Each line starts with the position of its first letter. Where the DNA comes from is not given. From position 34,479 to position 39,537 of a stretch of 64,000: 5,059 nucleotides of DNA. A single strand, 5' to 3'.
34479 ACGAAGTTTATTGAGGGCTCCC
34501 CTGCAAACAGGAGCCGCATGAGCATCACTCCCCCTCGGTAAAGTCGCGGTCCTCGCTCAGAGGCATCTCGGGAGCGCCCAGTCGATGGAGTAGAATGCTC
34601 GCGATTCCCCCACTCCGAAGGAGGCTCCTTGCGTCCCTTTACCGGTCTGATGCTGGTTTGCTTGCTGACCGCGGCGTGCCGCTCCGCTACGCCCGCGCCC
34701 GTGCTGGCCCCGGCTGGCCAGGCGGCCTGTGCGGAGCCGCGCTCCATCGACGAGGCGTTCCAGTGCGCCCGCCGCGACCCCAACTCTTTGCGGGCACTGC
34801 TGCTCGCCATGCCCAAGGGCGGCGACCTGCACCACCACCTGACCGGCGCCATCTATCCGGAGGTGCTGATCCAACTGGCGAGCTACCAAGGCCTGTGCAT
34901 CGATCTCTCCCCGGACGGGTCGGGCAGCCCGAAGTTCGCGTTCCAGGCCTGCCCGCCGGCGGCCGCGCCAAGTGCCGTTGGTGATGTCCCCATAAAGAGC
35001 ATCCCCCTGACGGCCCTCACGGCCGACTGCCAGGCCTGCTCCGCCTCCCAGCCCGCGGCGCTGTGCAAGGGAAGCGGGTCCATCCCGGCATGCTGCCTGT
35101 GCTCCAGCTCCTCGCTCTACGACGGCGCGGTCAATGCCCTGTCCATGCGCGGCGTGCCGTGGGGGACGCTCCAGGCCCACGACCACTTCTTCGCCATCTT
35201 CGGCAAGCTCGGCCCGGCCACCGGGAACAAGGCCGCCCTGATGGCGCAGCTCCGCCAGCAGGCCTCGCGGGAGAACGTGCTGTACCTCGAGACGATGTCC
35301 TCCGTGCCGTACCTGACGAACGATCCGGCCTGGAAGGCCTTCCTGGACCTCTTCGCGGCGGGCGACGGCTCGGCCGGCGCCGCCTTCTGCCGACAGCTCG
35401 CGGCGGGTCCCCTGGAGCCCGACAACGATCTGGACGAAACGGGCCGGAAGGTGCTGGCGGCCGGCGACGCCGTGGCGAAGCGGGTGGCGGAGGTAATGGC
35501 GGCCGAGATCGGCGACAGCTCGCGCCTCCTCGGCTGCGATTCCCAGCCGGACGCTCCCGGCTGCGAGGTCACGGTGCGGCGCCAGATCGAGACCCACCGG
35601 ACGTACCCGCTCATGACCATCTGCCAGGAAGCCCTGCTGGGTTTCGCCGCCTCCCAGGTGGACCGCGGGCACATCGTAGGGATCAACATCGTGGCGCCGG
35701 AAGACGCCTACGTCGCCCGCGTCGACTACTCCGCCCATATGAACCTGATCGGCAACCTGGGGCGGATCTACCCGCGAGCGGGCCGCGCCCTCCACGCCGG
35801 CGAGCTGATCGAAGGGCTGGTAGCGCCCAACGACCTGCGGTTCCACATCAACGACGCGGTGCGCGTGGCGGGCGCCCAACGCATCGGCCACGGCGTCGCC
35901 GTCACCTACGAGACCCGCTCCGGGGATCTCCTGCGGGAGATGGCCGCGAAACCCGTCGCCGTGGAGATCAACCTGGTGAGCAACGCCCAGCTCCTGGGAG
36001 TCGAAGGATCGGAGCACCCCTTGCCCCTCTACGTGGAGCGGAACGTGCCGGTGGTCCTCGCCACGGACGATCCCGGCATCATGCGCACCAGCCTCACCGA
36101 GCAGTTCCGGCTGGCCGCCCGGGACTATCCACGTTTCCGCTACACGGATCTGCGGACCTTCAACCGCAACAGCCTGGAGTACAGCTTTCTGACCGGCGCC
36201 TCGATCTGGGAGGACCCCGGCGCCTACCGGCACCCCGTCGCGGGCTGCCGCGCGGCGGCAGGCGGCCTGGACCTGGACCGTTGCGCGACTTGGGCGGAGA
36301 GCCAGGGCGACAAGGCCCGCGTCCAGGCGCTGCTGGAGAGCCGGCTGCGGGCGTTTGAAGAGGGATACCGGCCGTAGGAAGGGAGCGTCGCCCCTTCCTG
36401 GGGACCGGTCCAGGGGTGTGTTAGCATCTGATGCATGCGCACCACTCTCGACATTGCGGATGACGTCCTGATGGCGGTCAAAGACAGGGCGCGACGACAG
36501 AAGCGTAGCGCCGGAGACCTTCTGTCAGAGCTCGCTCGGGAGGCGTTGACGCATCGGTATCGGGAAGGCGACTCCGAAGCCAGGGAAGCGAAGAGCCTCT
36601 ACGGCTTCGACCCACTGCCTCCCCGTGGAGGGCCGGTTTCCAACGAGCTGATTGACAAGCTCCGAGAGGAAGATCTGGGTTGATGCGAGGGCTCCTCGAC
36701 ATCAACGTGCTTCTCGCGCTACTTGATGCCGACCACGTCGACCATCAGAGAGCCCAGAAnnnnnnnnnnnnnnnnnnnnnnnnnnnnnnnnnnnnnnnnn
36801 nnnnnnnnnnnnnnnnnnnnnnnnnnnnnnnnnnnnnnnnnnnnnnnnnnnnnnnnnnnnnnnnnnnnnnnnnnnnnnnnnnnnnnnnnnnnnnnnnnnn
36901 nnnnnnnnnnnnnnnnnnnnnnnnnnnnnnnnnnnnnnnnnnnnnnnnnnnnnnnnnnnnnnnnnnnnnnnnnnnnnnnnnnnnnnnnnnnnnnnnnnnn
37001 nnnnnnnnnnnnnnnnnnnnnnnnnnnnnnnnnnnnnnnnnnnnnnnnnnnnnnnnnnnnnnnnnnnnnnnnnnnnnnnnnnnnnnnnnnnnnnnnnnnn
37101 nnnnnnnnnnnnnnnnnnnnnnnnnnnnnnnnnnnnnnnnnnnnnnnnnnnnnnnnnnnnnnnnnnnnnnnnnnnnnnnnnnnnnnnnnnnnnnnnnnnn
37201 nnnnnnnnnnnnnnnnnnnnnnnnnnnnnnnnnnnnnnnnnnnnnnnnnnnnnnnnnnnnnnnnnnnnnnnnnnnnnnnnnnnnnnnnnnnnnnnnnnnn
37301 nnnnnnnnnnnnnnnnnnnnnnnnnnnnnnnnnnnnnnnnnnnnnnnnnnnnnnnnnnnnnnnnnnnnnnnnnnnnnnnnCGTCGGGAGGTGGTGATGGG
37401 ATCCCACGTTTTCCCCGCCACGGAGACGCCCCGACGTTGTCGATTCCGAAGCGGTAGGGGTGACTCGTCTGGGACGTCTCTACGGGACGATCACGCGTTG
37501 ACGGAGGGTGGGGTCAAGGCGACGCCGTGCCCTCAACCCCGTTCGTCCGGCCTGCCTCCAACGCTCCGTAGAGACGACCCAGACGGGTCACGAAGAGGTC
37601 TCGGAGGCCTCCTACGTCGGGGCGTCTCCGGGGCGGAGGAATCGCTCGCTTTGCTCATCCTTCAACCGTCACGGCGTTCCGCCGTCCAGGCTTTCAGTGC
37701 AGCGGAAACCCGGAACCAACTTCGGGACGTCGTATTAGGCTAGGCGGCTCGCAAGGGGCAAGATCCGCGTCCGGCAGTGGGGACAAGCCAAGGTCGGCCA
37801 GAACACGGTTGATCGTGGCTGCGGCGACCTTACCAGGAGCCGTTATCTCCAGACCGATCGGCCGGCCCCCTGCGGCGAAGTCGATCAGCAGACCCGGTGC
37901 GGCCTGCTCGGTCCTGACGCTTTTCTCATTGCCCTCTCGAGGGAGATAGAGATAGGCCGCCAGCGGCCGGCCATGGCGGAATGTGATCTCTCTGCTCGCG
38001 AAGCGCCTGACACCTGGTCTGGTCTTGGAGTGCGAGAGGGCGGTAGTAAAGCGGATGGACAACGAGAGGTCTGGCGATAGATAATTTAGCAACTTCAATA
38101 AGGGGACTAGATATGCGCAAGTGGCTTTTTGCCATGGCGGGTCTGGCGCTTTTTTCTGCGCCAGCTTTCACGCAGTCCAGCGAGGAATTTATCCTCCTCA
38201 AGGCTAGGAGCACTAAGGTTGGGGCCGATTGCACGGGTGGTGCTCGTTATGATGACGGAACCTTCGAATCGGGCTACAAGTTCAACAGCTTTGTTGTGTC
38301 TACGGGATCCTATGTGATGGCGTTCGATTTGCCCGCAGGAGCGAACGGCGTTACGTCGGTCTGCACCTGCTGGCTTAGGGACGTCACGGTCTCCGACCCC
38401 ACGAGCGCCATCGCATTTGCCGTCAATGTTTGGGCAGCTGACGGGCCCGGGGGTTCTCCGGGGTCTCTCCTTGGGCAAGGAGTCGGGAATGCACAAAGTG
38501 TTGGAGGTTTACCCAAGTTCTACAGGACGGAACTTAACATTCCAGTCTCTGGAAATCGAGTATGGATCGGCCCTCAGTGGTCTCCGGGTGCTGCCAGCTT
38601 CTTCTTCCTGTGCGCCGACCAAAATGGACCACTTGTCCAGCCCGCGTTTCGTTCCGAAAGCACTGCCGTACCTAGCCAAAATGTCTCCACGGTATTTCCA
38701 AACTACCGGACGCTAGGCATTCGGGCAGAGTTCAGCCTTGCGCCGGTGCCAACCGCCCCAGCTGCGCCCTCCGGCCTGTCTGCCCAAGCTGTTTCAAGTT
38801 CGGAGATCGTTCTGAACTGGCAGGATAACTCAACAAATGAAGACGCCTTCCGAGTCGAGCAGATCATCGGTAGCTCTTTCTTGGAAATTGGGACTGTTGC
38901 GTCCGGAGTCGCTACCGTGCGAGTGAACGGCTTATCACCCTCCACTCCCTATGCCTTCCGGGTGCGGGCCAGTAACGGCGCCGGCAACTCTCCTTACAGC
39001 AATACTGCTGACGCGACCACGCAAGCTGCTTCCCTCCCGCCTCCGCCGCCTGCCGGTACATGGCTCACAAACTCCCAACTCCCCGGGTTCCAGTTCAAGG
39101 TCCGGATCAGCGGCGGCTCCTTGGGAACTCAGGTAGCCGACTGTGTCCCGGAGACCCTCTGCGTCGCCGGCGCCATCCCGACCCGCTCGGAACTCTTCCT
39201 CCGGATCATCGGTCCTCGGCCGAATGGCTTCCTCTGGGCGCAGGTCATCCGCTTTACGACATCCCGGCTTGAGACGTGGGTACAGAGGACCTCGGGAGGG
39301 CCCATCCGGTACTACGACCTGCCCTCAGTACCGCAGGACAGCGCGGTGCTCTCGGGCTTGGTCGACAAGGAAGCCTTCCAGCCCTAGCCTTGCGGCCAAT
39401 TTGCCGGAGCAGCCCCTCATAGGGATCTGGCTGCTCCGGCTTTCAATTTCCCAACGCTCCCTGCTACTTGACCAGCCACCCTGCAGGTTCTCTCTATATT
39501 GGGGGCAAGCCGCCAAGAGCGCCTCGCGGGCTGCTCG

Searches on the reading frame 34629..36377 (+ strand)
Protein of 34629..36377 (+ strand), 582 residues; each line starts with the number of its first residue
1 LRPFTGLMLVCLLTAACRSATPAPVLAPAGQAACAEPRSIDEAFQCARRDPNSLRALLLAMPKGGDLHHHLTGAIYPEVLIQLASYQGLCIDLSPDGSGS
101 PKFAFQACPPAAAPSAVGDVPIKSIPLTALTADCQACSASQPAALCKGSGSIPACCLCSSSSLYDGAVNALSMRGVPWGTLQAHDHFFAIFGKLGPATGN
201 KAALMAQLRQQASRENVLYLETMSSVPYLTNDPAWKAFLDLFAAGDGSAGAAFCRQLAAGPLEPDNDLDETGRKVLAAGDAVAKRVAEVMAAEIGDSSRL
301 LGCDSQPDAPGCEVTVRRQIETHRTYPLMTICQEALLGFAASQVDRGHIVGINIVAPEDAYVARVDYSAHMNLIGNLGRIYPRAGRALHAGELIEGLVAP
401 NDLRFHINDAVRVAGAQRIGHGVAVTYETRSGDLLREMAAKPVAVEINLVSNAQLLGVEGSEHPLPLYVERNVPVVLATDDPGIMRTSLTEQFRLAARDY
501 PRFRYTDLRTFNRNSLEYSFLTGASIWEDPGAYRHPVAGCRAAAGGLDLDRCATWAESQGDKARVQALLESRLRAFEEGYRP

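Call 76: search_protein_families(library=pfam, proteins=[window:34629-36377:+], max_evalue=0.0001)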
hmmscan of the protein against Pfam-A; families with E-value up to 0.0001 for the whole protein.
window:34629-36377:+ (582 aa): 1 family
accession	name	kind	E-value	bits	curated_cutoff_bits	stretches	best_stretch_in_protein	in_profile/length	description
PF00962.28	A_deaminase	-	4.2e-23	82.4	27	1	332-522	141-316/330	Adenosine deaminase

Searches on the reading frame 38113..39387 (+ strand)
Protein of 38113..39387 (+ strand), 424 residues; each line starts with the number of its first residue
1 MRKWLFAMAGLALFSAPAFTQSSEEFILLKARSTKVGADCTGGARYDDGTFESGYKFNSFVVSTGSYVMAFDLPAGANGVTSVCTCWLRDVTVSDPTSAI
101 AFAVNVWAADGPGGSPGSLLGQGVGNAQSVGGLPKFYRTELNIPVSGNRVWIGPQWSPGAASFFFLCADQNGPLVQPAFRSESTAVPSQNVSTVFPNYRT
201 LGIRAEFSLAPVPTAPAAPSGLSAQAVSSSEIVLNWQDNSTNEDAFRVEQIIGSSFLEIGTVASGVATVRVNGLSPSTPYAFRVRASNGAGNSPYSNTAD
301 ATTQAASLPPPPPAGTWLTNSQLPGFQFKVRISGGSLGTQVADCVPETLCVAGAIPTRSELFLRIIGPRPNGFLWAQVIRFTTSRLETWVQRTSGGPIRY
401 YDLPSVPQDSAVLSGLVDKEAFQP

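Call 6: search_protein_families(library=pfam, proteins=[window:38113-39387:+], max_evalue=0.01)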
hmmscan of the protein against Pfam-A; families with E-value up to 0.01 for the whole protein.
window:38113-39387:+ (424 aa): 3 families
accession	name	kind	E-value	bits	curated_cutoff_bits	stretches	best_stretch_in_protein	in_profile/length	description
PF00041.27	fn3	-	3.7e-12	46.7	25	1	218-299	2-81/84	Fibronectin type III domain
PF16656.11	Pur_ac_phosph_N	-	0.00055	20.9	30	1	263-302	57-92/93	Purple acid Phosphatase, N-terminal domain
PF25059.1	FN3_DSCAM-DSCAML_C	-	0.0037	18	39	0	266-310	44-88/89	DSCAM/DSCAML C-terminal Fn3-like domain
